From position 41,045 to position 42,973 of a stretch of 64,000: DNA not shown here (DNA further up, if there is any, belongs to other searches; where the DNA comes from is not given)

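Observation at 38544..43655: Compositionally distinct five-gene operon: FabG-like reductase, reductase-dehydratase fusion, methyltransferase, ketosynthase, tail-anchored protein - but no ACP or acyltransferase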

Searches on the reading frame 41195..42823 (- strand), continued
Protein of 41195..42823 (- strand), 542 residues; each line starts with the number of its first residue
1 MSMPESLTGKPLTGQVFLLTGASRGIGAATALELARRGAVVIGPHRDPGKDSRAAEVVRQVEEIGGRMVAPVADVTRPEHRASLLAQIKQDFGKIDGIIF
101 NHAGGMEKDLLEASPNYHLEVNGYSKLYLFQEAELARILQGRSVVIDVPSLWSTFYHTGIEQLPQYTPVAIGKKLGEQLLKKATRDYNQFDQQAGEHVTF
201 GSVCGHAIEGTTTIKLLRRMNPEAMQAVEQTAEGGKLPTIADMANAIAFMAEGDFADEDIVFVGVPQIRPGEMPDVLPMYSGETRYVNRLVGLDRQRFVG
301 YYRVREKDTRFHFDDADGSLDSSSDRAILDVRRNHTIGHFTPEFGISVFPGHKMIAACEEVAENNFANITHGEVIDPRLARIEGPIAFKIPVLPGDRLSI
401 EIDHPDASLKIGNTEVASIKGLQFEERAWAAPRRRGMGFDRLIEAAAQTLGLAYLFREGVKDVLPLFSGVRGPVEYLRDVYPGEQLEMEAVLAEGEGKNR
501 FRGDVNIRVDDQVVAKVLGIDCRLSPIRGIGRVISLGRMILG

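Call 22: search_solved_structures(query=window:41195-42823:-, max_evalue=0.001, show_alignments=3)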
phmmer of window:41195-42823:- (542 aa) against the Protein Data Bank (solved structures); distinct sequences matched with E-value up to 0.001: 255 (the best 60 are shown).
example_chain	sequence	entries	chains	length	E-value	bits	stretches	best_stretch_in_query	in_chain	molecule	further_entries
3oic_A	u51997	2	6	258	7.5e-15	57.8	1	17-252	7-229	Enoyl-[acyl-carrier-protein] reductase [NADPH]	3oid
1ja9_A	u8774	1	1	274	1.5e-13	53.6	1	7-114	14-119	1,3,6,8-tetrahydroxynaphthalene reductase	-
2uvd_A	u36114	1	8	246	8.3e-13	51.1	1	12-111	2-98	3-OXOACYL-(ACYL-CARRIER-PROTEIN) REDUCTASE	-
4dml_A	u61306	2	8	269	2.1e-11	46.4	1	6-110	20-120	3-oxoacyl-[acyl-carrier-protein] reductase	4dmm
8bci_A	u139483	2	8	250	5e-11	45.2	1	15-108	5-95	Probable short-chain dehydrogenase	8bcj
4iqg_C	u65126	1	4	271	1.4e-10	43.7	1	7-107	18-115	Short-chain dehydrogenase/reductase SDR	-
4m8s_A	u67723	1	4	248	2.4e-10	43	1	10-111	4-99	Putative 3-oxoacyl-[acyl-carrier protein] reductase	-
4afn_A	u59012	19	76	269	2.7e-10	42.8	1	11-138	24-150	3-OXOACYL-[ACYL-CARRIER-PROTEIN] REDUCTASE FABG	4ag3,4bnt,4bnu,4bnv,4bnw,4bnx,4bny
3woh_A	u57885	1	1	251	3.6e-10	42.4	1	7-159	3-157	SiaM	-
3u5t_A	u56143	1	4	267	3.9e-10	42.3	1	13-107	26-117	3-oxoacyl-[acyl-carrier-protein] reductase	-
3tzh_A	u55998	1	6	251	6.1e-10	41.6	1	12-254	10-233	3-oxoacyl-[acyl-carrier protein] reductase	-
3wtc_A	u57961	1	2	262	9.9e-10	40.9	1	11-116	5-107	Putative oxidoreductase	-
4mow_A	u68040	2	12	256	1.3e-09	40.5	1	11-144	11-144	Glucose 1-dehydrogenase | Putative glucose 1-dehydrogenase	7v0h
4wjz_A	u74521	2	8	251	1.4e-09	40.5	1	12-253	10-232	3-oxoacyl-[acyl-carrier-protein] reductase FabG | 3-oxoacyl-[acyl-carrier protein] reductase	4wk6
5end_A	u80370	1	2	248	1.5e-09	40.4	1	12-253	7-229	3-oxoacyl-[acyl-carrier-protein] reductase FabG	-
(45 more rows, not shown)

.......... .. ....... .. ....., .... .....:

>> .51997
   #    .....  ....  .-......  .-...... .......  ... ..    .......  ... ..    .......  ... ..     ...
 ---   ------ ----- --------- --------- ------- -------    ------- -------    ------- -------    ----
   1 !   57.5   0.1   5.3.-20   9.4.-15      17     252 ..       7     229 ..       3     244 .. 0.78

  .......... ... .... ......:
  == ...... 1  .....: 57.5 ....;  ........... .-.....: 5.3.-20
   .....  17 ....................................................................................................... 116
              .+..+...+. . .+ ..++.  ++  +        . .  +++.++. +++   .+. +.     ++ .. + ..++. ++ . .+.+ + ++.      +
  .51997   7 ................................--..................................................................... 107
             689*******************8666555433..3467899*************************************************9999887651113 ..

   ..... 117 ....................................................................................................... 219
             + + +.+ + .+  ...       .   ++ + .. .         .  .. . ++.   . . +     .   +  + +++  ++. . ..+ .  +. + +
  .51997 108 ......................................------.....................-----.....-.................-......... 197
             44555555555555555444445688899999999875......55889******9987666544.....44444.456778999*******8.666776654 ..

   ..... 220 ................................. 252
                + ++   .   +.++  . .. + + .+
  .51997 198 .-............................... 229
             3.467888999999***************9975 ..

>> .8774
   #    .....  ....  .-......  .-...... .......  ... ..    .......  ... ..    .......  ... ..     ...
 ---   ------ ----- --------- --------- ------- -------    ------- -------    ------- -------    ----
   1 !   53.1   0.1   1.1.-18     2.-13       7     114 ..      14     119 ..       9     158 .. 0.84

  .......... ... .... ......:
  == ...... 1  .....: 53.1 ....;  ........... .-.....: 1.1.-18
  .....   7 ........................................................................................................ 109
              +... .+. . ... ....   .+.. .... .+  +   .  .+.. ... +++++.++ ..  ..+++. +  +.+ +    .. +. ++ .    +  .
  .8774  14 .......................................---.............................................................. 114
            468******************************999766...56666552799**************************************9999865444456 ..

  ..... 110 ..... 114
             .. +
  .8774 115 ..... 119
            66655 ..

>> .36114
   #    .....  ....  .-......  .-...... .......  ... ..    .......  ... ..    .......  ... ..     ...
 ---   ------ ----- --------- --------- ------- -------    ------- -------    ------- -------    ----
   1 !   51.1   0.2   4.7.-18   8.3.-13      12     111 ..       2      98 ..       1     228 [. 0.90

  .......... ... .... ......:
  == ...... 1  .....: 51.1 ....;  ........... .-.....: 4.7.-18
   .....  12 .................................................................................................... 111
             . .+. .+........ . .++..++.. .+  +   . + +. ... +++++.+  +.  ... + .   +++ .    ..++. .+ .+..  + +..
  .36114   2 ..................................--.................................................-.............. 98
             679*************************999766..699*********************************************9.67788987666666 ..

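Call 30: predict_structure(alignment_id=A1)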
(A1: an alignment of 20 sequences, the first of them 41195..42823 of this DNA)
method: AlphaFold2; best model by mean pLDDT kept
length: 542 residues; sequences in the alignment: 20
mean_pLDDT: 90.3   pTM: 0.90
mean pLDDT of the five models: 90.3, 89.3, 88.9, 88.8, 88.7
residues with pLDDT >= 90: 385; 70-90: 129; 50-70: 20; < 50: 8
segments of 3 or more residues with pLDDT < 50: 1-7
pLDDT, mean of each block of 10 residues (from residue 1): 51 96 94 98 85 93 96 94 97 98 85 91 96 96 96 84 85 95 95 89 95 90 92 94 98 93 95 91 94 93 94 88 88 91 80 94 76 74 94 95 93 95 82 73 97 92 90 94 95 80 96 96 88 84 74
secondary structure, 60 per line:
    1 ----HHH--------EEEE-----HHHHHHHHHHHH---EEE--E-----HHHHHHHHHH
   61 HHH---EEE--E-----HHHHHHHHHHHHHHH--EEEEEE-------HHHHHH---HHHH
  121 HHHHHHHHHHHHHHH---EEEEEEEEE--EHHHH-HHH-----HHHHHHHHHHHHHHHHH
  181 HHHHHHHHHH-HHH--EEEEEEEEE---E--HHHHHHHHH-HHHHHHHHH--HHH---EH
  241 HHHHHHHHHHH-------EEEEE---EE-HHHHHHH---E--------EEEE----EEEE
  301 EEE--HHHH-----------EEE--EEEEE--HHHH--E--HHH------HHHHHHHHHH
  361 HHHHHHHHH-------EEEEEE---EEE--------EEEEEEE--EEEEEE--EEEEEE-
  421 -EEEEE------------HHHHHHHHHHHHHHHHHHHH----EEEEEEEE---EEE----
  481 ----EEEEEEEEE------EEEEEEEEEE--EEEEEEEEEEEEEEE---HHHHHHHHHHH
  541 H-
elements in order: E16-19 H25-36 E40-42 H51-63 E67-69 H78-92 E95-100 H108-113 H117-135 E139-147 H151-154 H164-190 E197-205 H212-220 H222-230 H240-251 E259-263 H270-276 E289-292 E297-303 H306-309 E321-323 E326-330 H333-336 H351-369 E377-382 E386-388 E397-403 E406-411 E414-419 E422-426 H439-458 E463-470 E474-476 E485-493 E500-509 E512-526 H530-541

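Call 33: fold_search(model_id=the predicted structure, library=pdb)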
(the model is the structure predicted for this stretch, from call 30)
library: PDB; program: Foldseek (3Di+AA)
matches with E <= 10: 1998; with E <= 0.001: 1864
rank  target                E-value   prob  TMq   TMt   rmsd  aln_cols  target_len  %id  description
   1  6ypz_BBB              8.6e-17  1.00  0.37  0.76   3.7       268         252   23  Promiscuous Reductase LugOII Catalyzes Keto-reduction at C1 during Lugdunomycin Biosynthesis (released 2020-09-16)
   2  4osp_B                9.1e-17  1.00  0.38  0.76   4.0       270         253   24  The crystal structure of urdamycin C-6 ketoreductase domain UrdMred with bound NADP and rabelomycin (released 2014-10-01)
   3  6ypz_AAA              9.1e-17  1.00  0.37  0.75   4.0       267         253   24  Promiscuous Reductase LugOII Catalyzes Keto-reduction at C1 during Lugdunomycin Biosynthesis (released 2020-09-16)
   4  6yq0_AAA              2.2e-16  1.00  0.38  0.76   3.9       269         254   23  Promiscuous Reductase LugOII Catalyzes Keto-reduction at C1 during Lugdunomycin Biosynthesis (released 2020-09-16)
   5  4kwh_B                2.5e-16  1.00  0.38  0.75   3.4       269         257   22  The crystal structure of angucycline C-6 ketoreductase LanV with bound NADP (released 2013-07-31)
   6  4kwh_A                3.3e-16  1.00  0.38  0.76   3.4       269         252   23  The crystal structure of angucycline C-6 ketoreductase LanV with bound NADP (released 2013-07-31)
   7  4osp_A                4.0e-16  1.00  0.38  0.77   3.5       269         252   25  The crystal structure of urdamycin C-6 ketoreductase domain UrdMred with bound NADP and rabelomycin (released 2014-10-01)
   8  4kwi_B                7.6e-16  1.00  0.38  0.77   3.7       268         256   24  The crystal structure of angucycline C-6 ketoreductase LanV with bound NADP and 11-deoxy-6-oxylandomycinone (released 2013-07-31)
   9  4oso_B                8.5e-16  1.00  0.37  0.77   3.3       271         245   22  The crystal structure of landomycin C-6 ketoreductase LanV with bound NADP and rabelomycin (released 2014-10-01)
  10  1gee_A                9.1e-16  1.00  0.39  0.76   3.8       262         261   22  Crystal structure of glucose dehydrogenase mutant Q252L complexed with NAD+ (released 2003-08-12)
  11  3ftp_A                9.1e-16  1.00  0.37  0.76   3.8       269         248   24  Crystal structure of 3-Ketoacyl-(acyl-carrier-protein) reductase from Burkholderia pseudomallei at 2.05 A resolution (released 2009-01-27)
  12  7yb1_A                9.6e-16  1.00  0.39  0.78   4.1       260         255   22  Crystal Structure of anthrol reductase (CbAR) in complex with NADP+ (released 2023-06-07)
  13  4osp_D                1.4e-15  1.00  0.38  0.79   3.5       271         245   24  The crystal structure of urdamycin C-6 ketoreductase domain UrdMred with bound NADP and rabelomycin (released 2014-10-01)
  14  1g6k_A                1.5e-15  1.00  0.39  0.76   3.7       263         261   22  Crystal structure of glucose dehydrogenase mutant E96A complexed with NAD+ (released 2003-08-12)
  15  5thq_B                1.5e-15  1.00  0.38  0.77   4.0       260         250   24  Comprehensive Analysis of a Novel Ketoreductase for Pentangular Polyphenol Biosynthesis (released 2016-11-09)
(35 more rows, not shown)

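Call 40: find_related_loci(query=A1, collection=genome_contigs, flank=10000)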
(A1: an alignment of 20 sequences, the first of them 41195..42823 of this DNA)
Query A1 (542 aa) in genome_contigs; peptide patterns used: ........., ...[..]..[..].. (x = any residue, [..] = any of these).
600 stretches matched a pattern (row limit reached: there are more); 342 encode a relative of the query (tblastn E <= 1e-3); the best 80 are kept; 80 distinct loci.
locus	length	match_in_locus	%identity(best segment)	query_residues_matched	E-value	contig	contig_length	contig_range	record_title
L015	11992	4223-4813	36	13-222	2e-24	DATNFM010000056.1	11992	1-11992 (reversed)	MAG TPA_asm: Streptosporangiaceae bacterium isolate SMAG_U11295 k141_2508500, whole genome shotgun sequence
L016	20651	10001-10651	32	15-247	2e-21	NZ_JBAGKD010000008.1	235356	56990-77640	Nocardia sp. SSK8 8, whole genome shotgun sequence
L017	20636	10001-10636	32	15-243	5e-18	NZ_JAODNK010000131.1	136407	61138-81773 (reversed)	MAG: Nocardia sp. isolate RYN_116 scaffold_47419, whole genome shotgun sequence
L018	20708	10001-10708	30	14-266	8e-15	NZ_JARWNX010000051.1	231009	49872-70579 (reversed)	Nocardia cyriacigeorgica strain 915492502 915492502.N.cyriacigeorgica_ctg_0051, whole genome shotgun sequence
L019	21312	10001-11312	30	10-252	2e-14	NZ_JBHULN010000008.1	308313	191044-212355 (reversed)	Spirosoma soli strain KCTC 42805 spades_K_17_127_8, whole genome shotgun sequence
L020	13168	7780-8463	32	12-254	8e-14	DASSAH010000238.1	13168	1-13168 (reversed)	MAG TPA_asm: Coriobacteriia bacterium isolate SMAG_U15707 k141_201629, whole genome shotgun sequence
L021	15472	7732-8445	26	12-261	3e-13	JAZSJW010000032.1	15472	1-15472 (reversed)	MAG: Clostridia bacterium isolate T1900044563_TS20190029.MAGScoT_cleanbin_000045 SGB_379_k141_2752940, whole genome shot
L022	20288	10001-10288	39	7-104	4e-13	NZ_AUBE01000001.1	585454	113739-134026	Streptomyces flavidovirens DSM 40150 G412DRAFT_scaffold00001.1_C, whole genome shotgun sequence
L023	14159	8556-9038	28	12-179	4e-13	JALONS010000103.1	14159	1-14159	MAG: Arcicella sp. isolate Prado083 scaffold_7966, whole genome shotgun sequence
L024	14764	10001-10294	46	5-105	7e-13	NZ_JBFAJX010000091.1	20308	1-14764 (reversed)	Streptomyces sp. NPDC050428 NPDC050428_128_B4.ctg-0091, whole genome shotgun sequence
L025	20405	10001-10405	35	15-150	2e-12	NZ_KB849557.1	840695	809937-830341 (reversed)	Acinetobacter venetianus RAG-1 = CIP 110063 acLse-supercont1.2, whole genome shotgun sequence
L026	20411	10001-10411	34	2-133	2e-12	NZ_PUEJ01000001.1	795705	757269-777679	Labrys okinawensis strain RP1T NODE_1_length_795705_cov_9.027159, whole genome shotgun sequence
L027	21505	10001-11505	28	12-254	6e-12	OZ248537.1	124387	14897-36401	Paracoccaceae bacterium isolate LH-M10 genome assembly, chromosome: LH-M10-c8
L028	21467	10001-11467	31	10-251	7e-12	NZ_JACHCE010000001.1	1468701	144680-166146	Pedobacter cryoconitis strain S3M1 Ga0401191_01, whole genome shotgun sequence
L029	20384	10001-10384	36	12-131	9e-12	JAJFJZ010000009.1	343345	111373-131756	MAG: Gammaproteobacteria bacterium isolate OFTM202 OFTM202_8, whole genome shotgun sequence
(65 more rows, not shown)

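Call 72: search_protein_families(library=ncbifam, proteins=[L011:9319-10692:+, L011:6795-7658:+, L011:10695-11597:+, L011:4351-5391:-, L012:4684-6267:+], max_evalue=0.00001)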
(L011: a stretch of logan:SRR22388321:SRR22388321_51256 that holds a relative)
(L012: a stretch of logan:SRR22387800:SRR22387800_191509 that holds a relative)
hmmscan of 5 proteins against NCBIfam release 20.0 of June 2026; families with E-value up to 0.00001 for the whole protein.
L011:9319-10692:+ (457 aa): 19 families
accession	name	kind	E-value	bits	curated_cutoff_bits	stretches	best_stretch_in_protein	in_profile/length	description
TIGR03150.1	fabF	equivalog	1e-74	251.7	493.75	1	28-452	2-406/407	beta-ketoacyl-ACP synthase II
NF005589.0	PRK07314.1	subfamily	5e-72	242.9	387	1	26-454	3-411/413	beta-ketoacyl-ACP synthase II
NF004970.0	PRK06333.1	subfamily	4.7e-66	223.4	525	1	25-454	2-421/424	beta-ketoacyl-ACP synthase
NF006587.0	PRK09116.1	equivalog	4.7e-58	196.9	470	1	27-454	2-406/408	beta-ketoacyl-ACP synthase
NF006274.0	PRK08439.1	equivalog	4.4e-53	180.5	621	1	28-450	3-401/406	beta-ketoacyl-ACP synthase II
NF005916.1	PRK07910.1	equivalog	6e-53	180.2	560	1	20-454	7-417/418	KasA/KasB family beta-ketoacyl-ACP synthase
NF005076.0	PRK06501.1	equivalog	5.7e-52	177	629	1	196-453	171-421/425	beta-ketoacyl-ACP synthase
NF005935.0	PRK07967.1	equivalog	1.6e-51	175.4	630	1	28-454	3-403/406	beta-ketoacyl-ACP synthase I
NF006434.0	PRK08722.1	equivalog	1.9e-48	165.4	759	1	24-452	1-411/414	beta-ketoacyl-ACP synthase II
NF004618.0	PRK05952.1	equivalog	5.8e-38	130.8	455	1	169-454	116-382/384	beta-ketoacyl-ACP synthase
NF005490.0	PRK07103.1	equivalog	3.8e-37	128.3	445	1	160-455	129-413/414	polyketide beta-ketoacyl:acyl carrier protein synthase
NF058662.1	cispenta_AmcF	equivalog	2.5e-32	112.3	325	1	198-452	127-367/369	cispentacin biosynthesis acyltransferase subunit AmcF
NF006618.0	PRK09185.1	subfamily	1.7e-24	86.6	407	1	183-454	144-392/394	beta-ketoacyl-ACP synthase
NF041183.1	Pks2_ls1_myc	equivalog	1.1e-20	72.3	2400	1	180-447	153-417/2086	sulfolipid-1 biosynthesis phthioceranic/hydroxyphthioceranic acid synthase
NF040607.1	mycolic_Pks13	equivalog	2e-20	71.9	2100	1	185-450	256-521/1680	polyketide synthase Pks13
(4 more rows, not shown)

L011:6795-7658:+ (287 aa): 216 families (the best 25 are shown)
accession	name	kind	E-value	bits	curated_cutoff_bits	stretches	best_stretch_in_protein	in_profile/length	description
NF004197.0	PRK05653.1-1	equivalog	1.6e-52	178.6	332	1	30-284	5-247/249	3-oxoacyl-ACP reductase FabG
TIGR01830.1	3oxo_ACP_reduc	equivalog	1.5e-51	175.4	297.75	1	35-283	1-238/239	3-oxoacyl-[acyl-carrier-protein] reductase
NF005559.1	PRK07231.1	subfamily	2.6e-46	158.2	215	1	31-283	3-247/249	glucose 1-dehydrogenase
NF052558.1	MBtsdlDhBudC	equivalog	3.9e-46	157.7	270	1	30-283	1-241/250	meso-2,3-butanediol dehydrogenase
NF004199.0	PRK05653.1-4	equivalog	6.1e-46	157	301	1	30-284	3-246/247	3-oxoacyl-ACP reductase FabG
NF009466.0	PRK12826.1-2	subfamily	1.9e-45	155.2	222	1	33-284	4-245/248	3-oxoacyl-ACP reductase FabG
NF047420.2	EF_P_mod_YmfI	equivalog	8.9e-43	146.7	238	1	35-283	2-235/236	elongation factor P 5-aminopentanone reductase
NF009464.0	PRK12824.1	subfamily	1.9e-41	142.3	269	1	33-283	3-242/245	3-oxoacyl-ACP reductase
NF009468.0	PRK12826.1-4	equivalog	8.7e-41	140.3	318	1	30-282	5-246/256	SDR family oxidoreductase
NF005681.0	PRK07478.1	subfamily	2.2e-40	138.6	267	1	32-283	6-249/254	SDR family oxidoreductase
TIGR01829.1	AcAcCoA_reduct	subfamily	4e-40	138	302.1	1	33-284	1-241/242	acetoacetyl-CoA reductase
NF004198.0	PRK05653.1-3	equivalog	7.7e-40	136.9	296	1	31-284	6-247/248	3-oxoacyl-ACP reductase FabG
TIGR03971.1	SDR_subfam_1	subfamily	4.1e-39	134.5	300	1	31-283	2-268/271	mycofactocin-coupled SDR family oxidoreductase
NF004778.0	PRK06124.1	equivalog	1.5e-38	132.6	303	1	31-284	10-253/256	SDR family oxidoreductase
NF009384.0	PRK12743.1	equivalog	5.1e-38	130.7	264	1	32-284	6-248/258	SDR family oxidoreductase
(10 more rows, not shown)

L011:10695-11597:+ (300 aa): 0 families

L011:4351-5391:- (346 aa): 8 families
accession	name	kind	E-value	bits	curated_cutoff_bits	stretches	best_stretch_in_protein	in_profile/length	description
TIGR00128.1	fabD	equivalog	6.8e-51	173.5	260.9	1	20-299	2-263/290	ACP S-malonyltransferase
TIGR03131.1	malonate_mdcH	equivalog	2.5e-33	115.8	297.9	1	21-301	1-254/297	malonate decarboxylase subunit epsilon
NF045894.1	PKS_plus_SDR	equivalog_domain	1.1e-29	102.7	1740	1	18-320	529-813/1515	type I polyketide synthase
TIGR02813.1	omega_3_PfaA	subfamily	1.7e-22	78.1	1010.1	1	17-320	577-878/2582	polyketide-type polyunsaturated fatty acid synthase PfaA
NF037941.1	PKS_NbtC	equivalog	1.6e-12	46.2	1150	1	10-269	86-327/1027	nocobactin polyketide synthase NbtC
NF040607.1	mycolic_Pks13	equivalog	1.1e-10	39.7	2100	1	23-266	667-890/1680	polyketide synthase Pks13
NF037940.1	PKS_MbtD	equivalog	4.7e-10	38.2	1150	1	11-275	82-323/978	mycobactin polyketide synthase MbtD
NF041183.1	Pks2_ls1_myc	equivalog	5e-08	30.2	2400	1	23-268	535-756/2086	sulfolipid-1 biosynthesis phthioceranic/hydroxyphthioceranic acid synthase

L012:4684-6267:+ (527 aa): 102 families (the best 25 are shown)
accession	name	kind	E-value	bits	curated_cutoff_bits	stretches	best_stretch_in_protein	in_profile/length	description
NF004837.0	PRK06187.1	subfamily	5e-77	259.3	476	2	312-521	288-518/531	long-chain-fatty-acid--CoA ligase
NF005801.1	PRK07656.1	equivalog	3.4e-63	214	657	2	315-496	284-476/500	FadD3 family acyl-CoA ligase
NF004114.0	PRK05605.1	equivalog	4.3e-59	200.3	766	3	316-524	344-568/575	long-chain-fatty-acid--CoA ligase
TIGR01923.1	menE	equivalog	6e-58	196.7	330.15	2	313-464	227-386/442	o-succinylbenzoate--CoA ligase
NF005702.0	PRK07514.1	subfamily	6.8e-56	189.7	558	2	32-260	16-253/506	malonyl-CoA synthase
NF009233.0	PRK12583.1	subfamily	6.4e-53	180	832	3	336-517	345-542/558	fatty acid CoA ligase family protein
NF052269.1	Staph_lig_FadD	equivalog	8.2e-51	172.9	650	2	308-524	263-492/499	long-chain-fatty-acid--CoA ligase FadD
NF002966.0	PRK03640.1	equivalog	3.6e-50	171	556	2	314-523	258-478/483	o-succinylbenzoate--CoA ligase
TIGR01733.1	AA-adenyl-dom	subfamily_domain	9.9e-50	169.5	317.4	2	47-269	1-230/409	amino acid adenylation domain-containing protein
NF006181.0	PRK08314.1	subfamily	5.5e-49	166.8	705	3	316-495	325-526/563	long-chain-fatty-acid--CoA ligase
NF052580.1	Str24CoAsynCasG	equivalog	1.7e-48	165.3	750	2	337-521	347-546/548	steroid-24-oyl-CoA synthetase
NF004758.0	PRK06087.1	equivalog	5.8e-48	163.6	736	2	43-267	48-294/548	medium-chain fatty-acid--CoA ligase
NF006539.0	PRK09029.1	equivalog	1.7e-47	162.3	494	2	314-503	244-431/458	o-succinylbenzoate--CoA ligase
NF005307.0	PRK06839.1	equivalog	3.8e-45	154.5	748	2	313-474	267-441/496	o-succinylbenzoate--CoA ligase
NF006572.0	PRK09088.1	equivalog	9.2e-45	153.2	696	2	315-520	262-482/491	acyl-CoA synthetase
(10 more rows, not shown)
